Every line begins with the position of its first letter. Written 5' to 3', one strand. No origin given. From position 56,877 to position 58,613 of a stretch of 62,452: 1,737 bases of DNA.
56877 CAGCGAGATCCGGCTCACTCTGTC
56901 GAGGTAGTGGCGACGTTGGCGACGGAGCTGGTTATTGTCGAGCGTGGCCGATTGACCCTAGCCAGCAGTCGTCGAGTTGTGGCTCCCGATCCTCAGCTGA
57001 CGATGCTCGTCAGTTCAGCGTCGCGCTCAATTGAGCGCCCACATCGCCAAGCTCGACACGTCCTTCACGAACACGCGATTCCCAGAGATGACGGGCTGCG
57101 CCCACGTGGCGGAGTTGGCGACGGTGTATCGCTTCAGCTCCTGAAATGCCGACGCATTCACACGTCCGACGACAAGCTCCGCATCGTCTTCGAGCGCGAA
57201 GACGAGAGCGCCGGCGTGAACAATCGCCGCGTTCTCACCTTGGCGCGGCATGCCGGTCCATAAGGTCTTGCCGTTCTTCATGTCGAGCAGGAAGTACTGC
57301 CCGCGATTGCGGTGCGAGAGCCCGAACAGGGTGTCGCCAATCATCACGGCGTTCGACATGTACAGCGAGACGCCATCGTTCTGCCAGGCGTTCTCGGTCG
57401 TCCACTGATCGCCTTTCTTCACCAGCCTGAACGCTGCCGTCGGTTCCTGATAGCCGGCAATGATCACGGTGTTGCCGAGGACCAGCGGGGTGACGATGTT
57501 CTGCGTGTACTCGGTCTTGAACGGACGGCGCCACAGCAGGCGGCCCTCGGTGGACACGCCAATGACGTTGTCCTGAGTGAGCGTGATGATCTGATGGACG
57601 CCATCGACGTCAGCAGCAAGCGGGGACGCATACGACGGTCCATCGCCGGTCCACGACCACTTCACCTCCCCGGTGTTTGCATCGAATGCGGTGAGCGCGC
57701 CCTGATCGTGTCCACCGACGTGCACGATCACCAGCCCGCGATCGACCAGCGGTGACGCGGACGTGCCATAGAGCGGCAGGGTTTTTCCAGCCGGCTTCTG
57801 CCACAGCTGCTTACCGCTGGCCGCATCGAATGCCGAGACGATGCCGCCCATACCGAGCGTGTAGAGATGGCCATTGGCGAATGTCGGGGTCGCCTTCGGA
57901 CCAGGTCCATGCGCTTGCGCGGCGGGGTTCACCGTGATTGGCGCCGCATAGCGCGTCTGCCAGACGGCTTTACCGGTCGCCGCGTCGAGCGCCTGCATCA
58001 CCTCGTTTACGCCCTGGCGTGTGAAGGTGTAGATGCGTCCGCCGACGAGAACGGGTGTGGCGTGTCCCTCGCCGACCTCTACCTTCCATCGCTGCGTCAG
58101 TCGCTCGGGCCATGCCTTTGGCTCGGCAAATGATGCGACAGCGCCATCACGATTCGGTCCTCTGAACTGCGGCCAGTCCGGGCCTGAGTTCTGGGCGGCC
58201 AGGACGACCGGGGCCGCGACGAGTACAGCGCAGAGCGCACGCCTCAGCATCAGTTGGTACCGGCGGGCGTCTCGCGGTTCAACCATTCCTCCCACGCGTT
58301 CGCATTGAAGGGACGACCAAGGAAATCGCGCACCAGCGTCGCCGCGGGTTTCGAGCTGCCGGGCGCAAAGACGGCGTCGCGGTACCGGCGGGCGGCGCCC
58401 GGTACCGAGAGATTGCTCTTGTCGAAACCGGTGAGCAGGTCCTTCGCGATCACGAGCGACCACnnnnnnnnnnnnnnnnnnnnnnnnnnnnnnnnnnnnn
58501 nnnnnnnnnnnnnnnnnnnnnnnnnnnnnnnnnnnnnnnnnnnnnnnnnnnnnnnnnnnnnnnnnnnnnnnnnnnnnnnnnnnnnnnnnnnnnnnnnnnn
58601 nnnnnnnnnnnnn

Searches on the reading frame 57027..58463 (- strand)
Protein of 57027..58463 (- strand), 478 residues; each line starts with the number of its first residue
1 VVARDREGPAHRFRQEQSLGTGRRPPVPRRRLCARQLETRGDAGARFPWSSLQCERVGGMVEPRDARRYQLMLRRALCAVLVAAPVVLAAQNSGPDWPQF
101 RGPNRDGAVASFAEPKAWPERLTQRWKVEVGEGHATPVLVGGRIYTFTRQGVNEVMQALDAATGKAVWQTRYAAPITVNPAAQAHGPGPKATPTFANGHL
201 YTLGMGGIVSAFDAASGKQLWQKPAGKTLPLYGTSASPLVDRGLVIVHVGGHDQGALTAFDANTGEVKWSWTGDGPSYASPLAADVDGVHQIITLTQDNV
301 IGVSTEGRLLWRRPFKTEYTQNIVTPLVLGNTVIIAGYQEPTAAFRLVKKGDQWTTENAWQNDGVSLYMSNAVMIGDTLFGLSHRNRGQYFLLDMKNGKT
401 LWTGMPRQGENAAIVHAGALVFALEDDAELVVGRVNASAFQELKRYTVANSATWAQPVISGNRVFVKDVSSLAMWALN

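Call 47: search_protein_families(library=pfam, proteins=[window:57027-58463:-], max_evalue=0.0001)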
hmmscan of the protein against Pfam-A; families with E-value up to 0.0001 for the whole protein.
window:57027-58463:- (478 aa): 3 families
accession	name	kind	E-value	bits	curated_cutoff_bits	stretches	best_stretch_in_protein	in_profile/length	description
PF13360.13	PQQ_2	-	4.6e-32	112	27.6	1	155-403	4-232/233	Outer membrane protein assembly factor BamB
PF01011.28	PQQ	-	1.4e-15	57.5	26.7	0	131-172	47-85/595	Glucose/ethanol/alcohol dehydrogenase, beta-propeller domain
PF13570.13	Beta-prop_ACSF4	-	4.9e-11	43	133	1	190-333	94-229/329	Beta-alanine-activating enzyme, beta-propeller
